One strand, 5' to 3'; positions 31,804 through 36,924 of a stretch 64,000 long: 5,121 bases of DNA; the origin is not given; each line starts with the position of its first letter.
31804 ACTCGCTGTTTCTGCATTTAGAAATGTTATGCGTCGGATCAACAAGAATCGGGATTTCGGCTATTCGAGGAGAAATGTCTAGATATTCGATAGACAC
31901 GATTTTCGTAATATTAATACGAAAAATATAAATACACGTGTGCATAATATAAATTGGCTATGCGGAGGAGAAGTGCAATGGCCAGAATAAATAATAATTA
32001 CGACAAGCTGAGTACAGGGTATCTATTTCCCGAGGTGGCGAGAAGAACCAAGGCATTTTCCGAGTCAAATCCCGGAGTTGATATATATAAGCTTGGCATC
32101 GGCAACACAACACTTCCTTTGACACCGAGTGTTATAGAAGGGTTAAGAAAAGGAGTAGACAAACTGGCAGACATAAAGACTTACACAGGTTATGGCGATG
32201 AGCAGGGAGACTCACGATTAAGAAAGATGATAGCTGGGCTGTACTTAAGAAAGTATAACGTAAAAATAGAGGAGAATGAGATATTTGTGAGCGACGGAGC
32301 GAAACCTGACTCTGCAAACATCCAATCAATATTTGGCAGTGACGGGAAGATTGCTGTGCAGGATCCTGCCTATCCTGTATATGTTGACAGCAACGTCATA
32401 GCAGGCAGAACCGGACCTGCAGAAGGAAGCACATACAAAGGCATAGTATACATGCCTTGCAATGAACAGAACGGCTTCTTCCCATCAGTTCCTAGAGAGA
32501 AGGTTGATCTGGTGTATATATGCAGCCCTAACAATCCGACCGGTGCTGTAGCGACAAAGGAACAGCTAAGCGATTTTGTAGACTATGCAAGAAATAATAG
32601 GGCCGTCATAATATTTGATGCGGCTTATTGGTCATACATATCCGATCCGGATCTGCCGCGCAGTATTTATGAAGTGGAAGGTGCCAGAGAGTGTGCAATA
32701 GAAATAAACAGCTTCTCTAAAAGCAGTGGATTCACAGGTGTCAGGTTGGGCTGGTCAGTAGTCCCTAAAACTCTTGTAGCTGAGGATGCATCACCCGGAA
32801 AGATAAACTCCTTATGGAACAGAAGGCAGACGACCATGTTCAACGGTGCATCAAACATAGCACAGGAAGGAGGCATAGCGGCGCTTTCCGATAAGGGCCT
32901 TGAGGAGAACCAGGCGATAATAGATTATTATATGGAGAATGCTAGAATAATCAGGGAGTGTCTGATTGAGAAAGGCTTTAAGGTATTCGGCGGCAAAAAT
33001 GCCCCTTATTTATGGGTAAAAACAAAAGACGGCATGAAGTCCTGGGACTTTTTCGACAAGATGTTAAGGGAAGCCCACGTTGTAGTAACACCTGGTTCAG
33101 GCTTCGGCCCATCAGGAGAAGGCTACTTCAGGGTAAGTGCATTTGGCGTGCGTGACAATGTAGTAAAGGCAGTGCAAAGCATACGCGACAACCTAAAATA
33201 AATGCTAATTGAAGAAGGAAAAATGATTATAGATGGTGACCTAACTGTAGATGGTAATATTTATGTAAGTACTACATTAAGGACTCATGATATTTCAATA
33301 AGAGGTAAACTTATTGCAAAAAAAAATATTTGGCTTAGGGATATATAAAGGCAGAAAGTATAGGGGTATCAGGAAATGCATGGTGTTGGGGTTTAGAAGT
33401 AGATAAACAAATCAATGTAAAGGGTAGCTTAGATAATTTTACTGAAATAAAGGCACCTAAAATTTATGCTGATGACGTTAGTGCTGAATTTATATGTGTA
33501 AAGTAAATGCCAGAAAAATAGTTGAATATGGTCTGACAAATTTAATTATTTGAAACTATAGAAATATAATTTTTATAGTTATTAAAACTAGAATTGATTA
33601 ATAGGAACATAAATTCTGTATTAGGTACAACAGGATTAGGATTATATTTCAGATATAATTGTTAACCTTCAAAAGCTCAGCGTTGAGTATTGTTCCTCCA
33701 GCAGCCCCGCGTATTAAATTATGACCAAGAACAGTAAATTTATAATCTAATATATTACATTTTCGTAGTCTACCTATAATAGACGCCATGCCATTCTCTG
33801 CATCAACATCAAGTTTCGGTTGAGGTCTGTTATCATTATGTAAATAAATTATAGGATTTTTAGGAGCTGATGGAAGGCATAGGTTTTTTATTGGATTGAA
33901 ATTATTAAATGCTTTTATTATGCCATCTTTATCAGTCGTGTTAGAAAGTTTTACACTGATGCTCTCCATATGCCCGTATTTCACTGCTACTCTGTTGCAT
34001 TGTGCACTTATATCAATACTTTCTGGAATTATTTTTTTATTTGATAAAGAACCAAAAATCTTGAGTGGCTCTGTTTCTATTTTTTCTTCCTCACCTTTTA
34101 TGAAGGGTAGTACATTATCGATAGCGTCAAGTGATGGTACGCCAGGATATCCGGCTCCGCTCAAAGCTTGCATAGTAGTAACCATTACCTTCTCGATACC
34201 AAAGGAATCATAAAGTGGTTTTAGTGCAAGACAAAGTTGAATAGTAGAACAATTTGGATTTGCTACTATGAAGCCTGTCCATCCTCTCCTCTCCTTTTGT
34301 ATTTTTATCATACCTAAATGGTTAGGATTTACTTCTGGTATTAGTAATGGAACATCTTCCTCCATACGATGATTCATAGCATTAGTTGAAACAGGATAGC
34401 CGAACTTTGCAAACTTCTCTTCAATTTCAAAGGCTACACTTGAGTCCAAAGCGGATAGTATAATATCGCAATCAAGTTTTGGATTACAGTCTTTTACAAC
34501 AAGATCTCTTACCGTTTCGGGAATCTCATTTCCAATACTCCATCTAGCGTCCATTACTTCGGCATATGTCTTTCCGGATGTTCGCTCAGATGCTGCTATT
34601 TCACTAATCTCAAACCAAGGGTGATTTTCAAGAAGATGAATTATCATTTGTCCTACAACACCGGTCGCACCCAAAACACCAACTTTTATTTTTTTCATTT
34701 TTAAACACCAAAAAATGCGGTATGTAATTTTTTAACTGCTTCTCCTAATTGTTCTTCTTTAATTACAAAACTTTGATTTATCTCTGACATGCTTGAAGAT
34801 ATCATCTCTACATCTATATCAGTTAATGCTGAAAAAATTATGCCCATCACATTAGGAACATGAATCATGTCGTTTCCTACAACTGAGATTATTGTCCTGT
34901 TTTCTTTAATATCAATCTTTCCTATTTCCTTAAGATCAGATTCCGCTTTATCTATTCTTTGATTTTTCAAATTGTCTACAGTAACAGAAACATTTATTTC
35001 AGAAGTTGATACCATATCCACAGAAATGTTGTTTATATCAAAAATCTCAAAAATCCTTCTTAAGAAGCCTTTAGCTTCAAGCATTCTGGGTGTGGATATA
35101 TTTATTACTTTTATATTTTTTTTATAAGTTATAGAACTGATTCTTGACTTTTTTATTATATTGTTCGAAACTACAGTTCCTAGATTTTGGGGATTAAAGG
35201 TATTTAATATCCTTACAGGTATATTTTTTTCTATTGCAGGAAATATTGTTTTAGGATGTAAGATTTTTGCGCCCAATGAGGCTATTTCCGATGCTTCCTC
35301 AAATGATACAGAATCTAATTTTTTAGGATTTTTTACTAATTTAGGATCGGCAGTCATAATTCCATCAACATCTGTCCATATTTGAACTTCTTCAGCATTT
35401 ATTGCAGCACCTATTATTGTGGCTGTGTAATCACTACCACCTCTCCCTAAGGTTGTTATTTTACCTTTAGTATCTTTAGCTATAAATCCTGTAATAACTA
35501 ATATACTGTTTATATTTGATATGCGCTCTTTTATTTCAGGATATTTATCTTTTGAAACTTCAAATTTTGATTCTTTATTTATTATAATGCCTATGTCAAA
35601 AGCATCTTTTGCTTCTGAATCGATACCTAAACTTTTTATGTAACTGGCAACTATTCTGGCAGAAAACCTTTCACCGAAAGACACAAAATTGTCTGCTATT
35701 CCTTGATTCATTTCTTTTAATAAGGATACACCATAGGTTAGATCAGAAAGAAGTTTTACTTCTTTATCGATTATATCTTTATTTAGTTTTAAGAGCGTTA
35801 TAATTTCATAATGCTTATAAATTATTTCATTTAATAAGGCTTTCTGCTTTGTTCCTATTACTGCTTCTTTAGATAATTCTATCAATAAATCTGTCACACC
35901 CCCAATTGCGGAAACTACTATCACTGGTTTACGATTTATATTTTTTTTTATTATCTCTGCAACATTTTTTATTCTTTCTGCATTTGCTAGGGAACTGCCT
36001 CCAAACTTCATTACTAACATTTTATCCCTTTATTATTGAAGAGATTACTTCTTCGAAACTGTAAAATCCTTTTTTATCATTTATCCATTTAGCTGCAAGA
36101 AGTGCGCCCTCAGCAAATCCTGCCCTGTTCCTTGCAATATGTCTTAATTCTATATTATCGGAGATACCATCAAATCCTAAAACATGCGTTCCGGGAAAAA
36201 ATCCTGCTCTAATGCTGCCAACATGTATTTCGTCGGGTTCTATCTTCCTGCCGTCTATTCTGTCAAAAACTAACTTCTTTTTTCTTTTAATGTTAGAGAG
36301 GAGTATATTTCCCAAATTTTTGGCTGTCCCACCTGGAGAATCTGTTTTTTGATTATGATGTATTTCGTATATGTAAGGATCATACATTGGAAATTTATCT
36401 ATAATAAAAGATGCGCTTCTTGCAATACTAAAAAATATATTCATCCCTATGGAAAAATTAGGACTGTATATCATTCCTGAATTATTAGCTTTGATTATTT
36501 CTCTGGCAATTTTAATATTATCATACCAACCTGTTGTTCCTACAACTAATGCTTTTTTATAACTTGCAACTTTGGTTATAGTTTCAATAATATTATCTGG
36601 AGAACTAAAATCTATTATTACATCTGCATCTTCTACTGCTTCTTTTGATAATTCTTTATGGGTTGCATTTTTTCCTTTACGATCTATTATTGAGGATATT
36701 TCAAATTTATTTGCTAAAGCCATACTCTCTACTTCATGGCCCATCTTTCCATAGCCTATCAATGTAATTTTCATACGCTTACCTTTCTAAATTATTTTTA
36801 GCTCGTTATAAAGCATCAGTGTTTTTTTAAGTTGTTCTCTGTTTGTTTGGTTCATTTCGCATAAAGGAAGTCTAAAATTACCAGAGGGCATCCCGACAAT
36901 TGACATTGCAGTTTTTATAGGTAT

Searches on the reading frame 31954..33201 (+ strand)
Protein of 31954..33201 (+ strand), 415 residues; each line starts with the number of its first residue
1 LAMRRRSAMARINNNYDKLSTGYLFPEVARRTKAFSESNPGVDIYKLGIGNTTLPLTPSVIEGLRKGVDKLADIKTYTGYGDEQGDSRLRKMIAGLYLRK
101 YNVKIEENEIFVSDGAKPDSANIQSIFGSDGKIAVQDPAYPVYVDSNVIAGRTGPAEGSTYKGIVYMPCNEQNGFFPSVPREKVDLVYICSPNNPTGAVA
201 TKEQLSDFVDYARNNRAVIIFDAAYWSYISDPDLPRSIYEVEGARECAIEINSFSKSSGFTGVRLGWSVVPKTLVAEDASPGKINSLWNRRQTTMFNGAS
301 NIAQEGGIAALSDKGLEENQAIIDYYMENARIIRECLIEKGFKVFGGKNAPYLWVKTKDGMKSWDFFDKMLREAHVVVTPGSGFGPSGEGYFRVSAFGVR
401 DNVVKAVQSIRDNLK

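Call 4: search_protein_families(library=pfam, proteins=[window:31954-33201:+])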
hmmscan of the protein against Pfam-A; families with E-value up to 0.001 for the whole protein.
window:31954-33201:+ (415 aa): 2 families
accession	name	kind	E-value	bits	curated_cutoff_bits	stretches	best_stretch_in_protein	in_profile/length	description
PF00155.27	Aminotran_1_2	-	1e-39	137.2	19.7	1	43-408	2-359/361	Aminotransferase class I and II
PF04864.19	Alliinase_C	-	4e-06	26.4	22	1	181-277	137-215/363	Allinase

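Call 13: find_related_loci(query=window:31978-33198:+, collection=genome_contigs, flank=10000)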
Query window:31978-33198:+ (407 aa) in genome_contigs; peptide patterns used: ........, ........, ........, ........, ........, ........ (x = any residue, [..] = any of these).
600 stretches matched a pattern (row limit reached: there are more); 545 encode a relative of the query (tblastn E <= 1e-3); the best 80 are kept; 80 distinct loci.
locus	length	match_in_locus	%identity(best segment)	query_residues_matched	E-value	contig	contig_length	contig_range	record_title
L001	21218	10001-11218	78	1-407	0e+0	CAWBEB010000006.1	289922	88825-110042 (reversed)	MAG: uncultured Candidatus Micrarchaeota archaeon isolate MFD04780.bin.2.92 genome assembly, contig: contig_8192, whole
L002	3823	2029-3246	68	1-407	0e+0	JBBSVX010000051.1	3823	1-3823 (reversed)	MAG: archaeon isolate H43-bin240_1 H43_bin240_1_000000000051, whole genome shotgun sequence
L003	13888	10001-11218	68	1-407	0e+0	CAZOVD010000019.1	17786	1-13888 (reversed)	MAG TPA_asm: uncultured archaeon isolate SRP193661_co2_56 genome assembly, contig: NODE_2766_length_17786_cov_6.254864,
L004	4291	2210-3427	68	1-407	0e+0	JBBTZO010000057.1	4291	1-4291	MAG: Patescibacteria group bacterium isolate H41-bin225_1 H41_bin225_1_000000000057, whole genome shotgun sequence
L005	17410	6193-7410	68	1-407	0e+0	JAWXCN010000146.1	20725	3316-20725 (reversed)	MAG: Candidatus Hydrogenedentota bacterium isolate P2IB.85 k99_914477, whole genome shotgun sequence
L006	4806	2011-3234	68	1-407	0e+0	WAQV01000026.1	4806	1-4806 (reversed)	MAG: Candidatus Pacearchaeota archaeon isolate S146_159_esom k151_327196, whole genome shotgun sequence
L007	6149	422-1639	67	1-407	0e+0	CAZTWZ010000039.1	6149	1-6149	MAG TPA_asm: uncultured Candidatus Saccharibacteria bacterium isolate binchicken_co172_94 genome assembly, contig: NODE_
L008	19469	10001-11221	66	1-407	0e+0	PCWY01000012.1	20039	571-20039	MAG: Candidatus Diapherotrites archaeon CG11_big_fil_rev_8_21_14_0_20_37_9 CG11_8_21_14_0.20_scaffold_1486_c, whole geno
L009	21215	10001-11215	67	1-406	0e+0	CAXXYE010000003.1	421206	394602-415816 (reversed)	MAG: Candidatus Hydrogenedentota bacterium isolate 9f1eef2f-e61c-44ad-add1-0a006c8246d5 genome assembly, contig: contig_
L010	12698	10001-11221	66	1-407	0e+0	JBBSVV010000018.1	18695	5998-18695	MAG: archaeon isolate H32-bin002_1 H32_bin002_1_000000000018, whole genome shotgun sequence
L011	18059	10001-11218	67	1-407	0e+0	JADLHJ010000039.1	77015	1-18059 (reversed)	MAG: Candidatus Hydrogenedentota bacterium isolate SJ475 c_000000608248, whole genome shotgun sequence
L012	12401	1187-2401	65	1-406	9e-180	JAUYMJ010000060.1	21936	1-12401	MAG: bacterium isolate C24_metabat.bin.81 C24_k141_76645, whole genome shotgun sequence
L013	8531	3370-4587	66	1-407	5e-179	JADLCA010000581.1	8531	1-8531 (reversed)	MAG: Candidatus Hydrogenedentota bacterium isolate SJ204 c_000001443204, whole genome shotgun sequence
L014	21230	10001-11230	63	1-407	6e-178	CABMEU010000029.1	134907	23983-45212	uncultured archaeon isolate LFW-252_2 genome assembly, contig: LFW2522_35, whole genome shotgun sequence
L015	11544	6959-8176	65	1-407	7e-177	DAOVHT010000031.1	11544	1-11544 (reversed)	MAG TPA_asm: Candidatus Nanohaloarchaea archaeon isolate CSMAG_1348 CSMAG_1348_k141_5336460_length_11544_cov_10.0000, wh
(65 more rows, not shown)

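Call 49: search_protein_families(library=ncbifam, proteins=[window:31978-33201:+], max_evalue=0.001)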
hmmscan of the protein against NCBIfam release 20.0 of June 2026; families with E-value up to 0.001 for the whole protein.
window:31978-33201:+ (407 aa): 66 families (the best 25 are shown)
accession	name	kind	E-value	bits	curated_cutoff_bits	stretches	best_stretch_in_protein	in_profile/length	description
TIGR03542.1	DAPAT_plant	equivalog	1.3e-171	570.9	364.7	1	3-405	2-401/402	LL-diaminopimelate aminotransferase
TIGR03540.1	DapC_direct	equivalog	2.8e-62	210.9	593.25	1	14-403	11-381/383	LL-diaminopimelate aminotransferase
NF006756.0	PRK09276.1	subfamily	9.4e-62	209.1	507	1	14-404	13-384/387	LL-diaminopimelate aminotransferase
NF005977.0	PRK08068.1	subfamily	2.2e-47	162.2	494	1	29-403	27-384/391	transaminase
NF006604.0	PRK09148.1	equivalog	1.3e-41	142.9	648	1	14-405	13-388/406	LL-diaminopimelate aminotransferase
NF041364.1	GntC_guanitoxin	equivalog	1.6e-41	142.4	415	1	53-398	13-349/356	guanitoxin biosynthesis PLP-dependent (S)-gamma-hydroxy-L-arginine cyclodehydratase GntC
NF005815.0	PRK07681.1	equivalog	1.3e-40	139.7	545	1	16-404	16-384/399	LL-diaminopimelate aminotransferase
NF004611.0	PRK05942.1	equivalog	1.4e-40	139.5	628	1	30-404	31-388/394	aspartate aminotransferase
NF006033.0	PRK08175.1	equivalog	1.9e-39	135.8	647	1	30-406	32-394/407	alanine transaminase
NF006387.0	PRK08636.1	equivalog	5.5e-38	131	675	1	14-407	15-399/403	LL-diaminopimelate aminotransferase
NF006229.0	PRK08361.1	equivalog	1.3e-36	126.5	624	1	34-406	33-388/391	aspartate aminotransferase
NF005613.0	PRK07366.1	equivalog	1.2e-35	123.3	486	1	30-404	26-386/391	LL-diaminopimelate aminotransferase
NF041091.1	asp_aminotase_Arch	equivalog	3.2e-35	121.7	550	1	25-406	18-375/376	aspartate aminotransferase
NF004937.0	PRK06290.1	equivalog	4.5e-35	121.1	585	1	6-360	16-351/410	LL-diaminopimelate aminotransferase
NF004975.0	PRK06348.1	equivalog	1.1e-33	116.8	549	1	35-397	30-374/384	pyridoxal phosphate-dependent aminotransferase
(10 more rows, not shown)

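Call 79: search_protein_families(library=ncbifam, proteins=[L014:7794-8189:+], max_evalue=1e-8)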
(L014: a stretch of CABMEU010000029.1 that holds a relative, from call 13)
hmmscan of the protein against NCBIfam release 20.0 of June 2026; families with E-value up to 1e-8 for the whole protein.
L014:7794-8189:+ (132 aa): 4 families
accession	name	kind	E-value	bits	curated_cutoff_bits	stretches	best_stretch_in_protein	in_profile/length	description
NF040947.1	trans_reg_LysM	equivalog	9.5e-37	125.8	180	1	1-132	1-135/136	HTH-type transcriptional regulator LysM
NF008384.0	PRK11179.1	equivalog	3.4e-15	56.2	227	1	1-131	7-144/153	transcriptional regulator AsnC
NF040820.1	trans_reg_LrpA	equivalog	1.9e-14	53.8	250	1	2-123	3-130/141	HTH-type transcriptional regulator LrpA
NF041396.1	TranRegLrp_Halo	equivalog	1.2e-09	38.2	190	1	2-130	4-137/149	HTH-type transcriptional regulator Lrp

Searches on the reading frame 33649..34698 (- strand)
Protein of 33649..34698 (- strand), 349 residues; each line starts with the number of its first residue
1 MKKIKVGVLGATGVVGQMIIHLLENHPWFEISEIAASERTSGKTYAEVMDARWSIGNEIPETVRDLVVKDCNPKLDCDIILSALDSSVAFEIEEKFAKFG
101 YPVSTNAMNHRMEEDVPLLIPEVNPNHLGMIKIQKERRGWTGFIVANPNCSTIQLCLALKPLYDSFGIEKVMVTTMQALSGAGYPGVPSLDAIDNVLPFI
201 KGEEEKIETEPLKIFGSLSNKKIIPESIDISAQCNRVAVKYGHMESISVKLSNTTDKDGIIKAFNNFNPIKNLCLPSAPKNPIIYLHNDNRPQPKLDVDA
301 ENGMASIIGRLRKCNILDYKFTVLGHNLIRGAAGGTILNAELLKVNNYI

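Call 4: search_protein_families(library=pfam, proteins=[window:33649-34698:-])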
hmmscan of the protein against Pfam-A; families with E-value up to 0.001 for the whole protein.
window:33649-34698:- (349 aa): 3 families
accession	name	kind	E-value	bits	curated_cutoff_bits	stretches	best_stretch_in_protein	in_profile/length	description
PF02774.23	Semialdhyde_dhC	-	2e-33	116.5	26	1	159-329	1-183/184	Semialdehyde dehydrogenase, dimerisation domain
PF01118.30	Semialdhyde_dh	-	1.2e-29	103.5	26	1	5-128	1-118/121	Semialdehyde dehydrogenase, NAD binding domain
PF02800.25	Gp_dh_C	-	0.00023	21.2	24.4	0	221-266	62-108/158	Glyceraldehyde 3-phosphate dehydrogenase, C-terminal domain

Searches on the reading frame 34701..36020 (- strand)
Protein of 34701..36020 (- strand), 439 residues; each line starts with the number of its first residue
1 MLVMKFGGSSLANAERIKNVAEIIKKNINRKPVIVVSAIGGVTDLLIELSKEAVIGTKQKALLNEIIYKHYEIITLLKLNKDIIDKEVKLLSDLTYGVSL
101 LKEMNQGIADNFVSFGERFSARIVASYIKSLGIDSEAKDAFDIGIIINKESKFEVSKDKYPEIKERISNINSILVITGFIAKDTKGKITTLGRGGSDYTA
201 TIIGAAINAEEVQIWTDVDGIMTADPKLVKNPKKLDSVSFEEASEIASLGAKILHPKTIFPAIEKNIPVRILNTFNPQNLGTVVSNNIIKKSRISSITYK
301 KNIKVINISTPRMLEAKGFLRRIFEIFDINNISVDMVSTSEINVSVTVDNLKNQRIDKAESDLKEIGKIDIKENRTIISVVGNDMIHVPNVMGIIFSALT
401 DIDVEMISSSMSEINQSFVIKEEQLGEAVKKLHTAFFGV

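Call 4: search_protein_families(library=pfam, proteins=[window:34701-36020:-])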
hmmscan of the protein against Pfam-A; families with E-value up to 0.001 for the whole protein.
window:34701-36020:- (439 aa): 4 families
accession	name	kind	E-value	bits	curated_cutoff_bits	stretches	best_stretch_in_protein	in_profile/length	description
PF00696.33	AA_kinase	-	8e-54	183.3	24.9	1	2-273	3-234/234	Amino acid kinase family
PF22468.2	ACT_9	-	2.1e-25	88.7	27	2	378-436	1-61/61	ACT domain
PF13840.12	ACT_7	-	2.5e-09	37.3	27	1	374-433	5-64/65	ACT domain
PF01842.31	ACT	-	0.00015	21.9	27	0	317-366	11-64/66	ACT domain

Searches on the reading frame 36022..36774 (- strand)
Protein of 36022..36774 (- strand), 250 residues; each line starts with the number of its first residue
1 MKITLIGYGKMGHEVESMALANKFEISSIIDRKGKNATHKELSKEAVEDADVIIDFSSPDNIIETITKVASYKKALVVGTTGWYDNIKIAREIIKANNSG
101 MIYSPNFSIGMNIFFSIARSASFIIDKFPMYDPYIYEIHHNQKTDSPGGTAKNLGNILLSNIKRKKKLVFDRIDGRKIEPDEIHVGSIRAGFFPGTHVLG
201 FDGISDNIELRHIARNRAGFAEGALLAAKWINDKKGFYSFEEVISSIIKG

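Call 4: search_protein_families(library=pfam, proteins=[window:36022-36774:-])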
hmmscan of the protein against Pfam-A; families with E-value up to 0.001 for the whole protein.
window:36022-36774:- (250 aa): 2 families
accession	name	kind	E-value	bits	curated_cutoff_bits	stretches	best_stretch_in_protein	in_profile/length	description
PF05173.19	DapB_C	-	1.4e-30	106.3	27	1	110-244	1-121/121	Dihydrodipicolinate reductase, C-terminus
PF01113.26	DapB_N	-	1.8e-18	67.2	25.6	1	1-107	1-124/124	Dihydrodipicolinate reductase, N-terminus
